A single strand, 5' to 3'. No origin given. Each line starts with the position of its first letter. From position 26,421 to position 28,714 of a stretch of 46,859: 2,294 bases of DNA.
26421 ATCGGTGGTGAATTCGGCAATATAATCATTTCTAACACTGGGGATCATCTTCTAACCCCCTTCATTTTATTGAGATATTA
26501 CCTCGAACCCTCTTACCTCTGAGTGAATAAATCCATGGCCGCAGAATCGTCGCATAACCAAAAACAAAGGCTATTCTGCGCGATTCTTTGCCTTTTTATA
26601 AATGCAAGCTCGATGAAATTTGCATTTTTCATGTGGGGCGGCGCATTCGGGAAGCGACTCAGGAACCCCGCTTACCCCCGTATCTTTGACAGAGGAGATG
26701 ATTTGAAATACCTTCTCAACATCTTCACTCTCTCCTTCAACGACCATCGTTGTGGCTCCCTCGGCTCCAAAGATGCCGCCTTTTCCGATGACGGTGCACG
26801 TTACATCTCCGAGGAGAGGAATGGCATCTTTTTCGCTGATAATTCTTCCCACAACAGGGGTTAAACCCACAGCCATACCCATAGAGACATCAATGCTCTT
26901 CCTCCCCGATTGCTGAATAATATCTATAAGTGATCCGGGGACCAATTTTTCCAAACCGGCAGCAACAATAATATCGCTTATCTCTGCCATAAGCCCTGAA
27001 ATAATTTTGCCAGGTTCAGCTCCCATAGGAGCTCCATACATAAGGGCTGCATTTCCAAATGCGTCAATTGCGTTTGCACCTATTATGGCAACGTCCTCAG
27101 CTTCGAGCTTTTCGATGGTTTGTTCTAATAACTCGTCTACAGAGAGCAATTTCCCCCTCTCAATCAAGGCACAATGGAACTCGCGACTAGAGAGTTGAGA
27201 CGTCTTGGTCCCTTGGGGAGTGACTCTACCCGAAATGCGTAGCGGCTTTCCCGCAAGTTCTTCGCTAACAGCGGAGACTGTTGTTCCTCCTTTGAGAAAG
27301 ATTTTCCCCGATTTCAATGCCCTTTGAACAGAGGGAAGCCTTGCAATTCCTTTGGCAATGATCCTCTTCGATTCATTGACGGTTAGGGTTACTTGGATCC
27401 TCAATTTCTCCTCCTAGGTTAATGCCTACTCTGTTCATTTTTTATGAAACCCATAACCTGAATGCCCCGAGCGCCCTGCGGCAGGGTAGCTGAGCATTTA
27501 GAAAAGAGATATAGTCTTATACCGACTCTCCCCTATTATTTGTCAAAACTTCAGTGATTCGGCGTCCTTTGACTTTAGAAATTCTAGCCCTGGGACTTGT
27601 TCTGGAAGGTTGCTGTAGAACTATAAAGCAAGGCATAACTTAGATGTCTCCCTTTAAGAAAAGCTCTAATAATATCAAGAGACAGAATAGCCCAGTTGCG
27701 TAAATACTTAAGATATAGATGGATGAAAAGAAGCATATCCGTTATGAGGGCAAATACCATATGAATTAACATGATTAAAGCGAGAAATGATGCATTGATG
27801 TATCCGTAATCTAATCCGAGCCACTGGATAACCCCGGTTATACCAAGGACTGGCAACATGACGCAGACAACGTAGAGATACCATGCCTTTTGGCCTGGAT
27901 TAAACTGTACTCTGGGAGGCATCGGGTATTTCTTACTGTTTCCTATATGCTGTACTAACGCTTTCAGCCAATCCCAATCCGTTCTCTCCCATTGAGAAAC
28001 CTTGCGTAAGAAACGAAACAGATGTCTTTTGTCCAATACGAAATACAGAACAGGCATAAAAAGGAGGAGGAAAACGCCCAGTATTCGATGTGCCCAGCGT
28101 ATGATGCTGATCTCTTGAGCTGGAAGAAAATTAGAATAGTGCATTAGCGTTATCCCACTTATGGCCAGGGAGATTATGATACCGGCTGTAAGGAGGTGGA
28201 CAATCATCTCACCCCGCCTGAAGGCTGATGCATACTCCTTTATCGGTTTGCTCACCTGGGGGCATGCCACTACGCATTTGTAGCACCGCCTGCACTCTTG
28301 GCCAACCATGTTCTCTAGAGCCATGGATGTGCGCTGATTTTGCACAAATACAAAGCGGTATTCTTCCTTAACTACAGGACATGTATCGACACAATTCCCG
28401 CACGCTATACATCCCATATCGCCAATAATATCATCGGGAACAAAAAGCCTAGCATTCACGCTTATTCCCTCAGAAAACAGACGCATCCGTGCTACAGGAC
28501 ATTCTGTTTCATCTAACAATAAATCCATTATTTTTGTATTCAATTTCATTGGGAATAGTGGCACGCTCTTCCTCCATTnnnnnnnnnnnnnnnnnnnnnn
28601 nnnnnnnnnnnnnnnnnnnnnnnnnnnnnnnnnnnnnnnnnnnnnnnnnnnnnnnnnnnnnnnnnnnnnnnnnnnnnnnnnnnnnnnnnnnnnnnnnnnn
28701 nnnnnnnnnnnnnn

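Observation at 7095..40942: Seven MmgE/PrpD-family paralogues packed into one ~34 kb locus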

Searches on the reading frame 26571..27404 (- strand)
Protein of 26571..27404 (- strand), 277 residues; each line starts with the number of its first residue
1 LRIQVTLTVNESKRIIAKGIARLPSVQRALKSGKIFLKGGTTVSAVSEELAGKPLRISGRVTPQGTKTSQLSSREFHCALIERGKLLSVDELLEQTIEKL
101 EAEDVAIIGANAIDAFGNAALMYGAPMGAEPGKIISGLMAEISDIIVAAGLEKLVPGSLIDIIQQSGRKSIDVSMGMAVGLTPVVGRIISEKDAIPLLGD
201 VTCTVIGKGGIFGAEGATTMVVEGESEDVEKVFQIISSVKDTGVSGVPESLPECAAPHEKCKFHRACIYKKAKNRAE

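Call 5: search_protein_families(library=pfam, proteins=[window:26571-27404:-])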
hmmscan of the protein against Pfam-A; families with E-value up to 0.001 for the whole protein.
window:26571-27404:- (277 aa): 0 families

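Call 26: search_protein_families(library=pfam, proteins=[window:26571-27404:-], max_evalue=0.1)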
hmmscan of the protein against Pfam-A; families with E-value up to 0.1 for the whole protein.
window:26571-27404:- (277 aa): 0 families

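Call 27: search_protein_families(library=ncbifam, proteins=[window:26571-27404:-], max_evalue=0.00001)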
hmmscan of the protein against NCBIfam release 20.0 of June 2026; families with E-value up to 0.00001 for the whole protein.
window:26571-27404:- (277 aa): 0 families
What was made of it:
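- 26571..27404 (-): unk277, a conserved protein of unknown function with an invariant C-terminal Cys/His motif. No Pfam or NCBIfam hit (calls 5, 26, 27).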

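Call 50: find_homologous_proteins(query=window:26571-27404:-, max_evalue=0.00001)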
Query window:26571-27404:- (277 aa): 609 proteins with E <= 0.00001 among 3951 candidates; the best 120 are listed.
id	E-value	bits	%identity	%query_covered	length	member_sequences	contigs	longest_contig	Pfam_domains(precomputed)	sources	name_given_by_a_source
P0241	6.3e-168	575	99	100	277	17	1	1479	-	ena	-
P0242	4.7e-142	490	83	100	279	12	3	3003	-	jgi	jgi:hypothetical protein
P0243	2.0e-141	488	86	99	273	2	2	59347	-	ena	-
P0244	2.6e-127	442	75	98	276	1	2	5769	-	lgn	-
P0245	7.4e-127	440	75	99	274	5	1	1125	-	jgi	jgi:hypothetical protein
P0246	9.4e-124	430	73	99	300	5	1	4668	-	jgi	jgi:hypothetical protein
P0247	1.3e-123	429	71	99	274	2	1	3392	-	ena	-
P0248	2.0e-123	429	72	98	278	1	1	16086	-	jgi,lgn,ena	-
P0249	5.1e-123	427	71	99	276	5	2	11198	-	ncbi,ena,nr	ncbi:MAG: hypothetical protein KAJ09_03095 [Deltaproteobacteria bacterium]|nr:hypothetical protein [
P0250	5.9e-123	427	74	98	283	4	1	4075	-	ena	-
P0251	4.5e-122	424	70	99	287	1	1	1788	-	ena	-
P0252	7.4e-122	424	72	100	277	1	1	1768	-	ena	-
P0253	5.7e-121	421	70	99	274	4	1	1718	-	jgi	jgi:hypothetical protein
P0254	2.3e-120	419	70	100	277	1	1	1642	-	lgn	-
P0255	3.9e-120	418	71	99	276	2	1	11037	-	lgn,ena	-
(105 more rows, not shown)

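Call 56: predict_structure(alignment_id=A1)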
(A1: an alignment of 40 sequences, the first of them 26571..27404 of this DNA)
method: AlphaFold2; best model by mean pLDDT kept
length: 277 residues; sequences in the alignment: 40
mean_pLDDT: 79.5   pTM: 0.83
mean pLDDT of the five models: 79.5, 61.8, 55.4, 48.1, 46.5
residues with pLDDT >= 90: 105; 70-90: 84; 50-70: 76; < 50: 12
segments of 3 or more residues with pLDDT < 50: 270-277
pLDDT, mean of each block of 10 residues (from residue 1): 93 97 95 90 94 81 58 69 87 83 90 87 60 59 86 85 72 58 87 96 87 69 98 96 81 62 54 42
secondary structure, 60 per line:
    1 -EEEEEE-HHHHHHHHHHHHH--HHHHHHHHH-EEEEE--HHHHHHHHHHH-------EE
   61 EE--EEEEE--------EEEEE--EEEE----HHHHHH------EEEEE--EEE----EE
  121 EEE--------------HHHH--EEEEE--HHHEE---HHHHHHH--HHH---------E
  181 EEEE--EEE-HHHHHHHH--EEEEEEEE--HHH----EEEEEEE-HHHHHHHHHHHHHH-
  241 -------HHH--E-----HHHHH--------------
elements in order: E2-7 H9-21 H24-32 E34-38 H41-51 E59-62 E65-69 E78-82 E85-88 H93-98 E105-109 E112-114 E119-123 H138-141 E144-148 H159-165 E180-184 E187-189 H191-198 E201-208 E218-224 H226-239 H259-263
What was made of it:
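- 26571..27404 (-): The AF2 model has pLDDT 79.5 (call 56).
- Tried and rejected: The AF2 model was moderate: pLDDT 79.5 for the best model, with the other four models poor (call 56).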

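Call 59: fold_search(model_id=the predicted structure, library=pdb)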
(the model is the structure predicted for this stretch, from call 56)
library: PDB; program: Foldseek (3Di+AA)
matches with E <= 10: 497; with E <= 0.001: 1
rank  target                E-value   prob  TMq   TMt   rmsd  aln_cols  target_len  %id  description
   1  1ks2_A                9.8e-04  0.82  0.27  0.33  17.5       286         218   11  Crystal Structure Analysis of the rpiA, Structural Genomics, protein EC1268. (released 2002-08-14)
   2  9cry_B                1.6e-03  0.95  0.29  0.36  10.4       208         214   18  CtfAB E46S active site mutant inactive (released 2025-02-05)
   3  3kwm_B                2.3e-03  0.90  0.28  0.35  16.2       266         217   14  Crystal structure of ribose-5-isomerase A (released 2010-01-05)
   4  4zeo_H                2.9e-03  0.98  0.31  0.32   8.6       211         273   11  Crystal structure of eIF2B delta from Chaetomium thermophilum (released 2015-09-30)
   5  8k9h_G                2.9e-03  0.93  0.30  0.37  10.2       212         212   17  Complex structure of Acetoacetate:butyrate/acetate coenzyme A transferase and Butyrate-acetoacetate CoA-transferase su (released 2024-08-07)
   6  5dbn_B                3.1e-03  0.87  0.27  0.33  11.5       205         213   14  Crystal structure of AtoDA complex (released 2016-08-24)
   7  7f67_C                3.3e-03  0.94  0.29  0.25   9.6       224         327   15  eIF2B-SFSV NSs-2-eIF2 (released 2021-12-01)
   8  8k9h_C                5.1e-03  0.90  0.30  0.37  10.0       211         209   16  Complex structure of Acetoacetate:butyrate/acetate coenzyme A transferase and Butyrate-acetoacetate CoA-transferase su (released 2024-08-07)
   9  9csc_B                6.2e-03  0.85  0.29  0.36  10.4       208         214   18  CtfAB Native Acetoacetate-CoA Transferase protein (released 2025-02-05)
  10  6a34_A                7.0e-03  0.77  0.28  0.23  11.0       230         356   15  Crystal structure of 5-methylthioribose 1-phosphate isomerase from Pyrococcus horikoshii OT3 - Form I (released 2018-12-12)
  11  4ldq_B                7.9e-03  0.93  0.32  0.26   9.0       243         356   12  Crystal Structure of the Mediator of Rho Dependent Invasion (released 2013-07-31)
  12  7trj_C                7.9e-03  0.82  0.27  0.23  10.6       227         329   13  The eukaryotic translation initiation factor 2B from Homo sapiens with a H160D mutation in the beta subunit (released 2022-04-27)
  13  9cq2_B                8.4e-03  0.84  0.30  0.36  10.3       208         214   18  CtfAB E46D active site mutant hydrolase (released 2025-02-05)
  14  8i40_C                8.4e-03  0.75  0.27  0.17  11.2       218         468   16  Crystal structure of ASCT from Trypanosoma brucei in complex with CoA. (released 2024-01-31)
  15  6caj_C                1.0e-02  0.87  0.29  0.26   9.6       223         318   15  Electron cryo-microscopy of the eukaryotic translation initiation factor 2B from Homo sapiens (released 2018-04-11)
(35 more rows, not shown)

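Call 71: find_encoding_contigs(protein=P0243, flank=10000, max_places=2)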
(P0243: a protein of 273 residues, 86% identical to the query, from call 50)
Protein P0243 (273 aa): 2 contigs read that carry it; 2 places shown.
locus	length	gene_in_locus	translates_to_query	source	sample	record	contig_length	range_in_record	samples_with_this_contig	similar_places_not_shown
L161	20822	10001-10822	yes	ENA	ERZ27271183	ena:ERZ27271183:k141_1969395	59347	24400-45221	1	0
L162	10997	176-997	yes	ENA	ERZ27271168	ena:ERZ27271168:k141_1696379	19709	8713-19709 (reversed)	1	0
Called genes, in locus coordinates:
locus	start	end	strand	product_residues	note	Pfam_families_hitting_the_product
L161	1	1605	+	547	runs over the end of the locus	PF00890:FAD_binding_2, PF03486:HI0933_like, PF07992:Pyr_redox_2 (weak)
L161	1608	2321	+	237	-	PF00111:Fer2 (weak), PF13534:Fer4_17 (faint), PF13183:Fer4_8 (weak), PF13237:Fer4_10, PF12838:Fer4_7, PF13187:Fer4_9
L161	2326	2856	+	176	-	PF05683:Fumerase_C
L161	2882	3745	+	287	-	PF05681:Fumerase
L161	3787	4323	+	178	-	-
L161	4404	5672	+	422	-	PF00330:Aconitase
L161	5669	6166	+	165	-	PF00694:Aconitase_C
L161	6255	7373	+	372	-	PF00180:Iso_dh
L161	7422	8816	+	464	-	PF03972:MmgE_PrpD_N, PF19305:MmgE_PrpD_C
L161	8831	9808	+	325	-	PF12838:Fer4_7 (faint), PF13187:Fer4_9 (faint), PF12797:Fer4_2 (faint), PF13183:Fer4_8 (weak), PF13237:Fer4_10 (weak), PF01292:Ni_hydr_CYTB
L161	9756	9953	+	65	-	-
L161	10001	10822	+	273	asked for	-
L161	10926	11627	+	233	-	PF00857:Isochorismatase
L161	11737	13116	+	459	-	PF01979:Amidohydro_1, PF07969:Amidohydro_3 (weak)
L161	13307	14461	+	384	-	-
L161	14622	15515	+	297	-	PF00795:CN_hydrolase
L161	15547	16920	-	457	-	PF03972:MmgE_PrpD_N, PF19305:MmgE_PrpD_C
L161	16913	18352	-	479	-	PF03972:MmgE_PrpD_N, PF19305:MmgE_PrpD_C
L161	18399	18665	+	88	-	-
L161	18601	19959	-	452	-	PF03972:MmgE_PrpD_N, PF19305:MmgE_PrpD_C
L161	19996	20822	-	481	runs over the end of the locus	PF01946:Thi4 (faint), PF00890:FAD_binding_2, PF01266:DAO, PF01494:FAD_binding_3 (weak), PF03486:HI0933_like (weak), PF07992:Pyr_redox_2 (weak), PF12831:FAD_oxidored, PF13450:NAD_binding_8 (weak)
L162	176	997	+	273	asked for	-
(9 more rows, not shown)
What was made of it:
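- L161 repeats the window's order from FAD547 to isochorismatase, then P5-P4-P3-FAD484 (call 71).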

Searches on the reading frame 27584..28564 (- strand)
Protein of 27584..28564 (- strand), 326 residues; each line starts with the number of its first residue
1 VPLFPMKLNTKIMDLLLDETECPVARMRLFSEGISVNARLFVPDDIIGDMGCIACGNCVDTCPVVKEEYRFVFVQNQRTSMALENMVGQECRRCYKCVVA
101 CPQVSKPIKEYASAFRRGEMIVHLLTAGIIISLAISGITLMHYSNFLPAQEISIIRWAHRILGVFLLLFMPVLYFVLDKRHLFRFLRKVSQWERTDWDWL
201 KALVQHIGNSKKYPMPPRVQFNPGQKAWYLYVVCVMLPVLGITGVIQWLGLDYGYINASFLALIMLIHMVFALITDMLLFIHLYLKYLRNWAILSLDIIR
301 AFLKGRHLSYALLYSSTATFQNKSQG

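Call 5: search_protein_families(library=pfam, proteins=[window:27584-28564:-])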
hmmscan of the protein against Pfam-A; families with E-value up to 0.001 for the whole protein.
window:27584-28564:- (326 aa): 8 families
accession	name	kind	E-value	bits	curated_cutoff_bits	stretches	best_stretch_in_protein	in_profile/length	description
PF01292.26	Ni_hydr_CYTB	-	2.9e-16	60.2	30.1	1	115-286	2-162/179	Prokaryotic cytochrome b561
PF13237.11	Fer4_10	-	1.4e-06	28.6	25.5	1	49-102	6-53/53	4Fe-4S dicluster domain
PF13183.11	Fer4_8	-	1.5e-05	25.9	27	1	52-103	5-66/68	4Fe-4S dicluster domain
PF13187.11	Fer4_9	-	2.4e-05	24.7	27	0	52-103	2-49/52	4Fe-4S dicluster domain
PF12838.12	Fer4_7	-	2.7e-05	25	27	1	52-103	2-50/52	4Fe-4S dicluster domain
PF12800.12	Fer4_4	-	3.4e-05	24.3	24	0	52-64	4-16/17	4Fe-4S binding domain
PF12797.12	Fer4_2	-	0.00011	22.4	24.5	0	52-64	10-22/22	4Fe-4S binding domain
PF13484.11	Fer4_16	-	0.00035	21.7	30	0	52-64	2-14/66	4Fe-4S double cluster binding domain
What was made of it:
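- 27584..28564 (-): 4Fe-4S plus cytochrome b membrane protein; probable quinone-linked anchor of the Frd-like enzyme. Pfam Ni_hydr_CYTB and Fer4 (call 5).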

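Call 43: search_protein_families(library=ncbifam, proteins=[window:27584-28564:-], max_evalue=0.00001)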
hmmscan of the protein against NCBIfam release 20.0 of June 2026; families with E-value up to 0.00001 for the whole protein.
window:27584-28564:- (326 aa): 3 families
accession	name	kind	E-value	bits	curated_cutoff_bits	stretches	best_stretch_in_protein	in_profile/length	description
TIGR01583.1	formate-DH-gamm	equivalog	1.2e-12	48.3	115.85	1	114-286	4-169/204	formate dehydrogenase subunit gamma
NF011582.1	PRK15006.1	equivalog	1.1e-06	28.4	204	1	121-288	65-230/248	thiosulfate reductase cytochrome B subunit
NF007558.0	PRK10179.1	equivalog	1.4e-06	28.1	339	1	132-289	27-176/217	formate dehydrogenase-N subunit gamma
